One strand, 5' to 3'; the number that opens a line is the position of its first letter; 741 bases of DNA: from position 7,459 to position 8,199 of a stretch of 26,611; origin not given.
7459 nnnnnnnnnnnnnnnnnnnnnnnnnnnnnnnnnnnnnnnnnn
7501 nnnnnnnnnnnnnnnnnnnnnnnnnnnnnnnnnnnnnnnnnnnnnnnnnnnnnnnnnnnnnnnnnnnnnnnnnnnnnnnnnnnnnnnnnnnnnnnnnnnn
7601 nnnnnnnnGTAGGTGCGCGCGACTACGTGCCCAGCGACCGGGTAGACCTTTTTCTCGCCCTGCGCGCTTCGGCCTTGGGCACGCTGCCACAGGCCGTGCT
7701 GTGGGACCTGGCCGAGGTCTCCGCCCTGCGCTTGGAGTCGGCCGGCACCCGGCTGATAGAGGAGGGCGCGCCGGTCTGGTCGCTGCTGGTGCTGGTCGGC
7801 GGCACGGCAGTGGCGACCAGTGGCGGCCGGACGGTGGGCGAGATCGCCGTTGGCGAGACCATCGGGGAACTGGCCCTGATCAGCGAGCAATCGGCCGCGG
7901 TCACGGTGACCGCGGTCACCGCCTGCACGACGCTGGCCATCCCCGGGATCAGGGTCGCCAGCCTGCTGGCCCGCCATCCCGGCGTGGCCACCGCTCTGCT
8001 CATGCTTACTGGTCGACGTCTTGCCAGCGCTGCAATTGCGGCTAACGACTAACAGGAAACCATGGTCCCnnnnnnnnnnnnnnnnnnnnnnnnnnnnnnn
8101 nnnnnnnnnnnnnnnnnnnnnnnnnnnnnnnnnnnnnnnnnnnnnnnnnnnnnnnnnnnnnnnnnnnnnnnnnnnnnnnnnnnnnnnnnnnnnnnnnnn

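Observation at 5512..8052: Unusual fusion: polyferredoxin-type membrane FeS domain + FHA + cyclic-nucleotide-binding domain in one 846-aa protein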

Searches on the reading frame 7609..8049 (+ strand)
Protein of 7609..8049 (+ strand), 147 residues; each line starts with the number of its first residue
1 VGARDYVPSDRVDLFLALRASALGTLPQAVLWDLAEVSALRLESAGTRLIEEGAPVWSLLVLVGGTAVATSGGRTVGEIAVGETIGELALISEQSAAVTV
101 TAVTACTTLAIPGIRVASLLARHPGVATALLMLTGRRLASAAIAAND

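Call 33: search_solved_structures(query=window:7609-8049:+, max_evalue=0.01, show_alignments=4)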
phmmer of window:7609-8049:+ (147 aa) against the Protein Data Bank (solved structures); distinct sequences matched with E-value up to 0.01: 20.
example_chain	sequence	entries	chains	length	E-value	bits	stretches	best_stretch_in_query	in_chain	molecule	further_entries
5kbf_A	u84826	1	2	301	3.4e-06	30.7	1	45-109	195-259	CAMP-dependent protein kinase regulatory subunit, putative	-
5j3u_A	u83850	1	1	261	1.6e-05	28.5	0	45-108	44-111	Protein Kinase A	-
3of1_A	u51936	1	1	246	0.0005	23.6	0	34-113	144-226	cAMP-dependent protein kinase regulatory subunit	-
5k8s_A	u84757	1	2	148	0.00056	23.5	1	44-109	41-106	CAMP-dependent protein kinase regulatory subunit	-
2k0g_A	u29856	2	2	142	0.00062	23.3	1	26-137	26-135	Mll3241 protein | Cyclic nucleotide-gated potassium channel mll3241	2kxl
3e97_A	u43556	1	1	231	0.00064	23.3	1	69-138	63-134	Transcriptional regulator, Crp/Fnr family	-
5t3n_A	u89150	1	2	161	0.00069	23.2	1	44-109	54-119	cAMP-dependent protein kinase regulatory subunit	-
2pqq_A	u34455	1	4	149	0.00072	23.1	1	42-142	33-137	Putative transcriptional regulator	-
1vp6_A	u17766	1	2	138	0.00073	23.1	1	26-137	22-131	Cyclic-nucleotide binding domain of mesorhizobium loti CNG potassium channel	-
4muv_A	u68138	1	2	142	0.00074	23.1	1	26-130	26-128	Cyclic nucleotide-gated potassium channel mll3241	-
3cl1_A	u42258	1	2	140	0.00082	22.9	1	26-137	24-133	Mll3241 protein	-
3clp_A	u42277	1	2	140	0.00085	22.9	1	26-137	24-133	Mll3241 protein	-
4ava_A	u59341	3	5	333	0.0013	22.3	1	35-140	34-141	LYSINE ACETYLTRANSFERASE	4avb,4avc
1u12_A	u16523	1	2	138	0.0013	22.3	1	26-130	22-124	cyclic nucleotide binding domain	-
3co2_A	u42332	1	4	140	0.0017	21.9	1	26-137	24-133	Mlotik1 ion channel protein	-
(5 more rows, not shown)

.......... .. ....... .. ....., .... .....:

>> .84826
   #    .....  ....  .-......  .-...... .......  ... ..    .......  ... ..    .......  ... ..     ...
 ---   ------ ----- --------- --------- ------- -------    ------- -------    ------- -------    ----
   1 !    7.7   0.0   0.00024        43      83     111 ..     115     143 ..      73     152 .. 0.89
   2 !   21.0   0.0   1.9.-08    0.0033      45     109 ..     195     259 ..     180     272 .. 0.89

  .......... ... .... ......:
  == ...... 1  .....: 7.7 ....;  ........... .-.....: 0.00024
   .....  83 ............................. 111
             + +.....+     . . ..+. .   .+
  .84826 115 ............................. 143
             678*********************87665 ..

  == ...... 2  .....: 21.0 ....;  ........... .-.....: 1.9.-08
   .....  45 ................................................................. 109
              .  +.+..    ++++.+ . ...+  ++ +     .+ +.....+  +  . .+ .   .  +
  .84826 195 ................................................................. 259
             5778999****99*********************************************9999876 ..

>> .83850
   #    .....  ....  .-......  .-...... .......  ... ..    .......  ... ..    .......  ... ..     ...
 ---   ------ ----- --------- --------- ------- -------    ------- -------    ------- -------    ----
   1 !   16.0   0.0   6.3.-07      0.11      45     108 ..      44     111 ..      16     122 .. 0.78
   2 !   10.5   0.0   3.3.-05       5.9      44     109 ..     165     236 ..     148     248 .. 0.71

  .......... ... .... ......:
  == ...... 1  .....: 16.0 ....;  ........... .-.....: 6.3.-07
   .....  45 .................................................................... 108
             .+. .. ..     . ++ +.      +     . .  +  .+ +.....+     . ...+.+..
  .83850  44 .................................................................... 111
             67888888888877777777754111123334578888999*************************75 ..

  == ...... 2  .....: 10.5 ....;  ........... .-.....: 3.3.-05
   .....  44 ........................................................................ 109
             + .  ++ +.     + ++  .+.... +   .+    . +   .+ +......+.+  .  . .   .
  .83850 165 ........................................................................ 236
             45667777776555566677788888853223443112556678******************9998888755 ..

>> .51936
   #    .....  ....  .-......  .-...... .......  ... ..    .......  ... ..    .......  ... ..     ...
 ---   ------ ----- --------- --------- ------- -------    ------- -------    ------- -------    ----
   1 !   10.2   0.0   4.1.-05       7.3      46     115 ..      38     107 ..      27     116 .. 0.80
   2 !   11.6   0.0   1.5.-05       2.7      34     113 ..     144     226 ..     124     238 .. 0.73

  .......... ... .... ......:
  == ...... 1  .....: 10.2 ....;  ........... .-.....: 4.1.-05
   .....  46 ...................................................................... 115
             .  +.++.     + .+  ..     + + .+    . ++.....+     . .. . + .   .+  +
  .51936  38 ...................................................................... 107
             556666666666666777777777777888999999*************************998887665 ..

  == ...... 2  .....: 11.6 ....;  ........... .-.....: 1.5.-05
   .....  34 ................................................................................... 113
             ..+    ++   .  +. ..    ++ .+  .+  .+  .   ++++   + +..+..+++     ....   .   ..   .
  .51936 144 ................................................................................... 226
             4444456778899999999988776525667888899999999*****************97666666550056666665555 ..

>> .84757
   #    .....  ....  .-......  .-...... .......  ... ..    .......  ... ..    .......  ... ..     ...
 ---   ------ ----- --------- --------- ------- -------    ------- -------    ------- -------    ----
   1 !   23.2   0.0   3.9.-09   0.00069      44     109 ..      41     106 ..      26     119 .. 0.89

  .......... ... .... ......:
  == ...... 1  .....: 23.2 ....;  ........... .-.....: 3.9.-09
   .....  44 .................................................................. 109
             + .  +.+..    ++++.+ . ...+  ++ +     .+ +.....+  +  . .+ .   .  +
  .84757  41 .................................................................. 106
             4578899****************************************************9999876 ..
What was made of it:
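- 7741..7977 (+): Cyclic-nucleotide-binding-fold domain, aa 744-822. The phosphate-binding cassette at 7864-7914 has Gly-Glu but Ala795 in place of the Arg. Alignment to PKA regulatory subunits (call 33).
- On Cyclic-nucleotide-binding domain (PF00027): G785-E786 are present but the Arg position is Ala795 (alignment to PKA regulatory subunits, call 33).
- Arg is replaced by Ala795 (call 33).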
